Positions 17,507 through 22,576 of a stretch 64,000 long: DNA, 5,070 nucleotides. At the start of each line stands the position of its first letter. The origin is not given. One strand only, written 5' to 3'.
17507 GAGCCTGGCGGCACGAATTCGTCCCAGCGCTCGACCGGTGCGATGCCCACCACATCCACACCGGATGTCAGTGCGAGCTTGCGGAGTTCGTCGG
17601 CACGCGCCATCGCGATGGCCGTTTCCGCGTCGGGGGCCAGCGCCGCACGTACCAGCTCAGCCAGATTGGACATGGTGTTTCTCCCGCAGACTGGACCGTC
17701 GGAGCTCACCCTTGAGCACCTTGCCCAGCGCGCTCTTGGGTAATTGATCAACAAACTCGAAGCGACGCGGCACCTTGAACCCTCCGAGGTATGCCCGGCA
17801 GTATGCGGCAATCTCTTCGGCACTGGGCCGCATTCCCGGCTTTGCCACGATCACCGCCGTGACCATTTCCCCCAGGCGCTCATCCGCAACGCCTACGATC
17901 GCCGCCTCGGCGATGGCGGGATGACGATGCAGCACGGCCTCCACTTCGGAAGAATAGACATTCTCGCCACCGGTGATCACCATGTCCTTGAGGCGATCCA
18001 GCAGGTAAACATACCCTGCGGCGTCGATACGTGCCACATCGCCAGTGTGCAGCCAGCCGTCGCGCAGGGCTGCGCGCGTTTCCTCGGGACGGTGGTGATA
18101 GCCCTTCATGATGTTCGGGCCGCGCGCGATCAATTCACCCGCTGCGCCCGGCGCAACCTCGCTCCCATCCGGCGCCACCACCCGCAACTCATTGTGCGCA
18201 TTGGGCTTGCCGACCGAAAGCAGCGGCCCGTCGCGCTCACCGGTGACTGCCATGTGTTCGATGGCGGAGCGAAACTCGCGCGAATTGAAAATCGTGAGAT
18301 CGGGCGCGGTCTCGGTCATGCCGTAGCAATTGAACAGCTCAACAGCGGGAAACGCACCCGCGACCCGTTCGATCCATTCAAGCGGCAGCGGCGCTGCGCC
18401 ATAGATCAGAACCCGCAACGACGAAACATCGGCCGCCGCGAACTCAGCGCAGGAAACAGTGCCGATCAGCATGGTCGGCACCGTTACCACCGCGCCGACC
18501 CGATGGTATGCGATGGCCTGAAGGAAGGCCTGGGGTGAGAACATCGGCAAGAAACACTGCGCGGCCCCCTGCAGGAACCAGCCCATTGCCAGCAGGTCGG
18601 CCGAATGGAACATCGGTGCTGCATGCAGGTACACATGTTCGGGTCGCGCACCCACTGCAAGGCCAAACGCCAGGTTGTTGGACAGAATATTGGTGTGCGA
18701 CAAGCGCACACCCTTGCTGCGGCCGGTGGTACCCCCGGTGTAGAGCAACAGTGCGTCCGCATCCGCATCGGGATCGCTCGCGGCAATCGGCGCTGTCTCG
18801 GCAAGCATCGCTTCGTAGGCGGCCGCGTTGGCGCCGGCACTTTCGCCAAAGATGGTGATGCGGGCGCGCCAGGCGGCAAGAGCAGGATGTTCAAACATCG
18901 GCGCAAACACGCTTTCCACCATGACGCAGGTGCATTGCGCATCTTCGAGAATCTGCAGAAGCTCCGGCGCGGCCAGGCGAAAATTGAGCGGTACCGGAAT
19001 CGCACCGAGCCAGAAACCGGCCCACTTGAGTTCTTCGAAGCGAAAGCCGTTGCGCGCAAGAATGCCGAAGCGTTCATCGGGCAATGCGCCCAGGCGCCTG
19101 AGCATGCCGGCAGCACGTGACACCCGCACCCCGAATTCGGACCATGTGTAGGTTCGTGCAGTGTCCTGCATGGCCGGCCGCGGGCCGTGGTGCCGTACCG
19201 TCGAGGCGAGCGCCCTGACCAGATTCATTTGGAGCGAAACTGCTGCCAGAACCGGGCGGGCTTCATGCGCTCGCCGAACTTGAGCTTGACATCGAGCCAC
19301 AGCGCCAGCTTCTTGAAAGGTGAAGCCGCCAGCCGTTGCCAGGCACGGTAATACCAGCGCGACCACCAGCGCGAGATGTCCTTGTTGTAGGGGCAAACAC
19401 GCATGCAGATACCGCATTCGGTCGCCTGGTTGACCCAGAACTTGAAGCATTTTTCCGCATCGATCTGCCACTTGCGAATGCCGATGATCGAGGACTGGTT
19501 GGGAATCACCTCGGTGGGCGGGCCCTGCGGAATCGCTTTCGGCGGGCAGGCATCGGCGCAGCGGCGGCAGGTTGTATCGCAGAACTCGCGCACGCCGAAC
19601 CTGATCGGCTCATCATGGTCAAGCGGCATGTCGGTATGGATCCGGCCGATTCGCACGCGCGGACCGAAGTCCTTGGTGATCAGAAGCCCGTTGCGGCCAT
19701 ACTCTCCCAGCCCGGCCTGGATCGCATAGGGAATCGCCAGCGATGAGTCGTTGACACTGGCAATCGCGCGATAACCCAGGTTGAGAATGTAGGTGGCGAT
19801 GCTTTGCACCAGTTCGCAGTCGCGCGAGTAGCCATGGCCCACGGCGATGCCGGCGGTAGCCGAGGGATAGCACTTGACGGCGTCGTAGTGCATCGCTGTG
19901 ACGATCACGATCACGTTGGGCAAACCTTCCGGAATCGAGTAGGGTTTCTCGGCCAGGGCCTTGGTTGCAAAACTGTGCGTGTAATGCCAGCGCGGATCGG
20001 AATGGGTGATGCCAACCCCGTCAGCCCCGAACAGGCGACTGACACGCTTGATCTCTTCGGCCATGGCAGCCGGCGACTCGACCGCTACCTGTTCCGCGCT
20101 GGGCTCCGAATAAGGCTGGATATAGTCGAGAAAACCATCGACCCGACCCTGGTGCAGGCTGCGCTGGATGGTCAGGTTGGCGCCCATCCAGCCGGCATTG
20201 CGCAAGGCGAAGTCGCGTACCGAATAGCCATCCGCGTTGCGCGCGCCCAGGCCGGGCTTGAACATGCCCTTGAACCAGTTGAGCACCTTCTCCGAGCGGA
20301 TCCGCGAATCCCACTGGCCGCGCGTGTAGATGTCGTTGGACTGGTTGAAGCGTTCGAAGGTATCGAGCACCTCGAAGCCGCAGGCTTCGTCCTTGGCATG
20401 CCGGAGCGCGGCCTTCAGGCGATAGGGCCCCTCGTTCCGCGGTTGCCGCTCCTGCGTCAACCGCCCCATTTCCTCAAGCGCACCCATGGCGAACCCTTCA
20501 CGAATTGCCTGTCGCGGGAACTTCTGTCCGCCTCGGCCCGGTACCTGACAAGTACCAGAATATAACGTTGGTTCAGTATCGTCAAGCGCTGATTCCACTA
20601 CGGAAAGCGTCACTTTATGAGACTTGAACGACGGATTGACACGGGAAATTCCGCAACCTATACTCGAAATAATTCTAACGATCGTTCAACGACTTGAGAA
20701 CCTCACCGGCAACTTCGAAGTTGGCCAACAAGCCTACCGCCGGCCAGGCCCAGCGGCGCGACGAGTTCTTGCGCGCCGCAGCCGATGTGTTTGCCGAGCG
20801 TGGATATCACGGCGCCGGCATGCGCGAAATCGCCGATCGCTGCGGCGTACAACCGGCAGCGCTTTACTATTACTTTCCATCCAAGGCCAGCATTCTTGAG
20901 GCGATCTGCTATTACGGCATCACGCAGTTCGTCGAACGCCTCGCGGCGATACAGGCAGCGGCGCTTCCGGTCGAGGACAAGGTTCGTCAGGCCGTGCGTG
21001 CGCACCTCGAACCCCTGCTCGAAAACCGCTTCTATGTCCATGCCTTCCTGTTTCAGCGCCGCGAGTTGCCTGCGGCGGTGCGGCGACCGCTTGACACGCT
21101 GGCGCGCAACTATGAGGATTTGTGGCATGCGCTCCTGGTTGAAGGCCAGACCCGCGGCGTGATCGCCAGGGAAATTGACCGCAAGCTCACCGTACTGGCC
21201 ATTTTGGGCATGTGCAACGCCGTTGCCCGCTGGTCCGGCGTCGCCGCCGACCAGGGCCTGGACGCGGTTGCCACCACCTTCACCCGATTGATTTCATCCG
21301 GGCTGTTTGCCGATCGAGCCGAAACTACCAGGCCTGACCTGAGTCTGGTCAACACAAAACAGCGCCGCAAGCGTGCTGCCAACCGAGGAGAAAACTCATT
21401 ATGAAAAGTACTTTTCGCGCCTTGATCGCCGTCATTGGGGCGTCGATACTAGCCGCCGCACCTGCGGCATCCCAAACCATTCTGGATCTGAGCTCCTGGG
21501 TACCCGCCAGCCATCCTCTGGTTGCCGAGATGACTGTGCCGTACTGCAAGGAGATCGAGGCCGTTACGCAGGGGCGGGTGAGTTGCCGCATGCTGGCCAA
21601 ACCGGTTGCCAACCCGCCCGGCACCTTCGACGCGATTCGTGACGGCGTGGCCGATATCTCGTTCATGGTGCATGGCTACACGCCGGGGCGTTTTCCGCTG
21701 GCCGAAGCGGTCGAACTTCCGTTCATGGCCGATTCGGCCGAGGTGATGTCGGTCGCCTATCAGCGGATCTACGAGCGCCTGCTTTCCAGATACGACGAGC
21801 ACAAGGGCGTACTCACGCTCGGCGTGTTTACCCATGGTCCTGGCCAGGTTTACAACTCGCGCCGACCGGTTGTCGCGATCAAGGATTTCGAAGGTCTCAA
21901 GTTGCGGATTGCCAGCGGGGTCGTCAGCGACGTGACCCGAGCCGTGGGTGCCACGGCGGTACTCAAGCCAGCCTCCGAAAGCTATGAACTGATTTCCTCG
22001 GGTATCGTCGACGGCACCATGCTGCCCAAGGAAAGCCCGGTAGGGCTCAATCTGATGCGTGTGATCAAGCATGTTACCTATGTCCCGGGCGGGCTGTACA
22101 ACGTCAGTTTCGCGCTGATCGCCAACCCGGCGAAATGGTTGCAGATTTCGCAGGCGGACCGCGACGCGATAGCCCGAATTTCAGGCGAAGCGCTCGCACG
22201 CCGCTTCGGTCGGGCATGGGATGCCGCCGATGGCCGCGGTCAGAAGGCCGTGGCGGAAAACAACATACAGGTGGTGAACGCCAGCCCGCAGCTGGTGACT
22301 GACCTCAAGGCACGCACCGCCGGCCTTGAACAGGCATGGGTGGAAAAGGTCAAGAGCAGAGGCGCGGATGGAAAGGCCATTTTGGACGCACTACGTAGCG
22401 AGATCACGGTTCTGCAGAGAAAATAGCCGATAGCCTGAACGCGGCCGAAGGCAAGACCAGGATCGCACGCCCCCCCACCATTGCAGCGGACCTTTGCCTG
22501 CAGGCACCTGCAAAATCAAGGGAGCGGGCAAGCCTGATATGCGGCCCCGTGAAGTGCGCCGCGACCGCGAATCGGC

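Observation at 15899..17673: Paralogue pair with a conserved non-canonical cysteine array replacing the first ferredoxin motif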

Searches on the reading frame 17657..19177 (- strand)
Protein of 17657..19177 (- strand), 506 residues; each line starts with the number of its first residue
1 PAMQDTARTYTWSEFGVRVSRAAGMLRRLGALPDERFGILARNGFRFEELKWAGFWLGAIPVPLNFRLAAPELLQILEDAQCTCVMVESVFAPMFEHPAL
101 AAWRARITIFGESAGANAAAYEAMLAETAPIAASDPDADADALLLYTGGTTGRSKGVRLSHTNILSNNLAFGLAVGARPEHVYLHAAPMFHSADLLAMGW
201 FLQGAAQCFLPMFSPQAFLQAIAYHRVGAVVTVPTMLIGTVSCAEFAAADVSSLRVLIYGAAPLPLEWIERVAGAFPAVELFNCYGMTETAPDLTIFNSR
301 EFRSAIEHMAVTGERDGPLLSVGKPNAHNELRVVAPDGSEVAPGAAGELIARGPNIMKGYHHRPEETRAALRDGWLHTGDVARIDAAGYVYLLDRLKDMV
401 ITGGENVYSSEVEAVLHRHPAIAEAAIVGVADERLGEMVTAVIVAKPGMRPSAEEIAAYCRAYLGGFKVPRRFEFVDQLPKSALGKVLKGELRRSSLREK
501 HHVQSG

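Call 20: search_protein_families(library=ncbifam, proteins=[window:17657-19177:-], max_evalue=0.00001)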
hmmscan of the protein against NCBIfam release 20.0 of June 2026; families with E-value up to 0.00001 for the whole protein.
window:17657-19177:- (506 aa): 103 families (the best 25 are shown)
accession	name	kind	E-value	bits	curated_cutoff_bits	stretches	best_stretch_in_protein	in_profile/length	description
NF004837.0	PRK06187.1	subfamily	1.7e-123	412.7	476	1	3-501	27-527/531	long-chain-fatty-acid--CoA ligase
NF006182.0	PRK08316.1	subfamily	1.6e-110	370.1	663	1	2-495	29-516/523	fatty acyl-CoA synthetase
NF005801.1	PRK07656.1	equivalog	1.7e-89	300.8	657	1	2-493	19-500/500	FadD3 family acyl-CoA ligase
NF005307.0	PRK06839.1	equivalog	3.9e-88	296.3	748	1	9-494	27-491/496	o-succinylbenzoate--CoA ligase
NF009233.0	PRK12583.1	subfamily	9.2e-88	295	832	1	139-499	201-553/558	fatty acid CoA ligase family protein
NF004797.0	PRK06145.1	equivalog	4.5e-87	292.5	850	1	7-494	25-493/499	acyl-CoA synthetase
NF006572.0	PRK09088.1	equivalog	2.4e-86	290.3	696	1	7-497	26-488/491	acyl-CoA synthetase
NF005702.0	PRK07514.1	subfamily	2e-84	283.8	558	1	5-495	25-499/506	malonyl-CoA synthase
NF005857.1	PRK07786.1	exception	2.8e-84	283.5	733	1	3-494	28-510/513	fatty-acid--CoA ligase FadD5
NF005676.0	PRK07470.1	equivalog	3e-84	283.5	774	1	2-499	38-531/544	acyl-CoA synthetase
NF052269.1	Staph_lig_FadD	equivalog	5.4e-83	279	650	1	8-495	26-492/499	long-chain-fatty-acid--CoA ligase FadD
NF004114.0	PRK05605.1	equivalog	1.6e-82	277.6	766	1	120-497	197-570/575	long-chain-fatty-acid--CoA ligase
NF002966.0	PRK03640.1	equivalog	4.5e-77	259.7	556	1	2-495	20-479/483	o-succinylbenzoate--CoA ligase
NF006020.0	PRK08162.1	subfamily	8.9e-77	258.7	677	1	6-496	41-538/545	acyl-CoA synthetase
NF006181.0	PRK08314.1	subfamily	1e-74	251.8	705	1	114-499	179-557/563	long-chain-fatty-acid--CoA ligase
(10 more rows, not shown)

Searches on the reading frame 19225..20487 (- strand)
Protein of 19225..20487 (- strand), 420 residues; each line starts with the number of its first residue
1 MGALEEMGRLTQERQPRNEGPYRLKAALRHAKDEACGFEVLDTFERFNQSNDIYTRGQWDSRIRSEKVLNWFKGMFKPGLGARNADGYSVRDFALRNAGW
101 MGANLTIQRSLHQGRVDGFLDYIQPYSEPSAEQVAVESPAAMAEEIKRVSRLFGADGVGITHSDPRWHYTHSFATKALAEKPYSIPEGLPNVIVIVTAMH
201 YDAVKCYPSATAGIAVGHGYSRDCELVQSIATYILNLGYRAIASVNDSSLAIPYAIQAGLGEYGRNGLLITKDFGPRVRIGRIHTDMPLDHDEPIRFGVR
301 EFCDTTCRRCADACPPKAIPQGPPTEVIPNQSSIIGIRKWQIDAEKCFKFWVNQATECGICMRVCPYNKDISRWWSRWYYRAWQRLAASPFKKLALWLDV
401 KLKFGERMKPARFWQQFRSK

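Call 3: search_protein_families(library=pfam, proteins=[window:19225-20487:-], max_evalue=1)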
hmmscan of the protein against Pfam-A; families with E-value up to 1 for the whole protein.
window:19225-20487:- (420 aa): 14 families
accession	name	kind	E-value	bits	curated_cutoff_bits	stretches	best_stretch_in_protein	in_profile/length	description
PF13484.11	Fer4_16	-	8.4e-09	36.5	30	1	305-368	3-66/66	4Fe-4S double cluster binding domain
PF12838.12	Fer4_7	-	1.1e-07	32.6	27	1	306-368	4-51/52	4Fe-4S dicluster domain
PF13237.11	Fer4_10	-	5.2e-05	23.5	25.5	2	340-367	2-21/53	4Fe-4S dicluster domain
PF00037.32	Fer4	-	0.00096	19.3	21.1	2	357-368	10-21/24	4Fe-4S binding domain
PF12798.12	Fer4_3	-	0.0025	18.9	27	1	356-368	2-14/15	4Fe-4S binding domain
PF12837.12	Fer4_6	-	0.0044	17.4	25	2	357-368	11-22/24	4Fe-4S binding domain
PF13187.11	Fer4_9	-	0.0066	16.9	27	2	295-319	34-52/52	4Fe-4S dicluster domain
PF14697.11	Fer4_21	-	0.012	16.2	35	1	341-369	27-55/59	4Fe-4S dicluster domain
PF12797.12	Fer4_2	-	0.025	15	24.5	0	301-315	8-21/22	4Fe-4S binding domain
PF13486.11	Dehalogenase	-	0.054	13.1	24.3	1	183-289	197-306/306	Reductive dehalogenase subunit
PF13534.11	Fer4_17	-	0.057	14.4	22.2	1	306-368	4-59/61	4Fe-4S dicluster domain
PF13746.11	Fer4_18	-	0.11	13.2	27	0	353-371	59-77/114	4Fe-4S dicluster domain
PF12800.12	Fer4_4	-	0.18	12.7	24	1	356-368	5-17/17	4Fe-4S binding domain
PF13183.11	Fer4_8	-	0.33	12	27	0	356-381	6-32/68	4Fe-4S dicluster domain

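Call 4: search_protein_families(library=ncbifam, proteins=[window:19225-20487:-], max_evalue=1)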
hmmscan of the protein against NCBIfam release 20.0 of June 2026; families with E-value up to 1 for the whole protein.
window:19225-20487:- (420 aa): 18 families
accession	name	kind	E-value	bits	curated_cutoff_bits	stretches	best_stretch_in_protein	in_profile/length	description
TIGR02486.1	RDH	subfamily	4.8e-51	174.5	160.35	1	180-374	78-285/314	reductive dehalogenase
TIGR00276.1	TIGR00276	equivalog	1e-14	54.3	200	1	251-399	133-274/337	tRNA epoxyqueuosine(34) reductase QueG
NF041837.1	rnfC_Methano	equivalog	0.0034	16.3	650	1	305-371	361-415/438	Rnf electron transport complex subunit RnfC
NF058577.1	FdxA_fam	equivalog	0.005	17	65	0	306-367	11-50/52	4Fe-4S ferredoxin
TIGR00397.1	mauM_napG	subfamily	0.01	15.4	178.85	1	304-369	90-152/213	MauM/NapG family ferredoxin-type protein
NF042909.1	FMH_DH_FwdF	exception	0.048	12.8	375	1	306-368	19-70/336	tungsten-dependent formylmethanofuran dehydrogenase subunit FwdF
TIGR02179.1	PorD_KorD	subfamily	0.053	13.6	60.05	0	355-368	57-70/78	2-oxoacid:acceptor oxidoreductase, delta subunit, pyruvate/2-ketoisovalerate family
NF040684.1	PorD_Arch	equivalog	0.053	13.6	120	0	346-368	55-77/85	pyruvate synthase subunit PorD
NF007012.0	PRK09476.1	equivalog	0.1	11.7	269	1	309-367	106-156/254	ferredoxin-type protein NapG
TIGR00402.1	napF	equivalog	0.12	12.4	102.2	1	301-321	104-124/149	ferredoxin-type protein NapF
NF007658.0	PRK10330.1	equivalog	0.12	11.9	260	1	305-368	90-150/181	electron transport protein HydN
TIGR01971.1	NuoI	subfamily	0.21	11.2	113.05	1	305-331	84-110/121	NADH-quinone oxidoreductase, chain I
TIGR02700.1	flavo_MJ0208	hypoth_equivalog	0.43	9.8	251.35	0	341-368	173-192/234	dihydromethanopterin reductase (acceptor)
NF040864.1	HgcB_ferredoxin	equivalog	0.45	10.4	99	0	349-367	10-28/93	mercury methylation ferredoxin HgcB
NF033683.1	di_4Fe-4S_YfhL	equivalog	0.62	10.4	86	0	306-368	11-57/80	YfhL family 4Fe-4S dicluster ferredoxin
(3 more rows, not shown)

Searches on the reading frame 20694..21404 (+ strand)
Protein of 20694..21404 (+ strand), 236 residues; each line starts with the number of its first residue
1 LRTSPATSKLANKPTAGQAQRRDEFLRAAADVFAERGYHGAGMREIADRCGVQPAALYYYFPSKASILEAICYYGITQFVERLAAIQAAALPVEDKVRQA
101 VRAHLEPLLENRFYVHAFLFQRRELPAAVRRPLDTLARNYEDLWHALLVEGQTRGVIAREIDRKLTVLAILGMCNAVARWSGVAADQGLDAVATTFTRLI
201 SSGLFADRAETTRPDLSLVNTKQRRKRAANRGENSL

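Call 20: search_protein_families(library=ncbifam, proteins=[window:20694-21404:+], max_evalue=0.00001)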
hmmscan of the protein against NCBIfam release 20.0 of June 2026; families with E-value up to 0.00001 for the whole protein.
window:20694-21404:+ (236 aa): 17 families
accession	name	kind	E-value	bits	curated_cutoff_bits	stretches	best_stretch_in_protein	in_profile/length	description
NF053878.1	FATransRegFadRBac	equivalog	5.3e-18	65.5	200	1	22-204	5-188/190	fatty acid metabolism transcriptional regulator FadR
NF041196.1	ScbR_bind_reg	equivalog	3.5e-16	59.9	150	1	21-199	7-184/191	ScbR family autoregulator-binding transcription factor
NF053731.1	TransRegFasRMycb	equivalog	7.7e-16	58.5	330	1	19-106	10-97/199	HTH-type transcriptional activator FasR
NF050111.1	TransRegSACE7040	equivalog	1.4e-15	57.7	250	1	20-179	1-157/186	SACE_7040 family transcriptional regulator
NF037937.1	septum_RefZ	equivalog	3.6e-11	43.3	180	1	23-102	2-83/195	forespore capture DNA-binding protein RefZ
NF011584.0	PRK15008.1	equivalog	5.9e-10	39.3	230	1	9-106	7-103/212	HTH-type transcriptional regulator RutR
TIGR03384.1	betaine_BetI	equivalog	1.4e-09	37.9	201.3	1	19-112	7-100/189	choline-binding transcriptional repressor BetI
TIGR03613.1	RutR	equivalog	1.5e-09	38.1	368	1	20-106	8-93/202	pyrimidine utilization regulatory protein R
NF051457.1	acryl_TF_AcuR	equivalog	1.2e-08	34.4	247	1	15-200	12-203/204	acrylate utilization transcriptional regulator AcuR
NF051852.1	efflux_TF_MtrR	exception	2.8e-08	33.8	280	1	20-176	10-172/205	multidrug efflux system transcriptional repressor MtrR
NF033703.1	transcr_KstR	equivalog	5.4e-08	32.6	280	1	16-82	3-69/185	cholesterol catabolism transcriptional regulator KstR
TIGR03968.1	mycofact_TetR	equivalog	2.4e-07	30.5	224.9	1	18-101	7-89/190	mycofactocin system transcriptional regulator MftR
NF053516.1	TranRepPrsAVib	equivalog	3.6e-07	30.2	300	1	18-110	4-97/208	TetR family transcriptional repressor PsrA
NF001978.0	PRK00767.1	equivalog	4.6e-07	29.8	118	1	19-105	8-95/197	transcriptional regulator BetI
NF040929.1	quorum_TF_HapR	equivalog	1.7e-06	28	350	1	19-114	14-109/200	LuxR/HapR/OpaR family quorum-sensing transcriptional regulator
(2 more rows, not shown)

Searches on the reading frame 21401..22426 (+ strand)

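Call 20: search_protein_families(library=ncbifam, proteins=[window:21401-22426:+], max_evalue=0.00001)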
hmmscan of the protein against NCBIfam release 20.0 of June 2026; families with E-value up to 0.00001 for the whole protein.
window:21401-22426:+ (341 aa): 2 families
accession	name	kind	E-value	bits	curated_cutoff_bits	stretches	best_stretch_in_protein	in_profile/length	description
TIGR00787.1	dctP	subfamily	9.4e-19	67.8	175.05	1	50-258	20-228/257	DctP family TRAP transporter solute-binding subunit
NF037995.1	TRAP_S1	subfamily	6.1e-17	61.8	50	1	35-297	7-266/271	TRAP transporter substrate-binding protein DctP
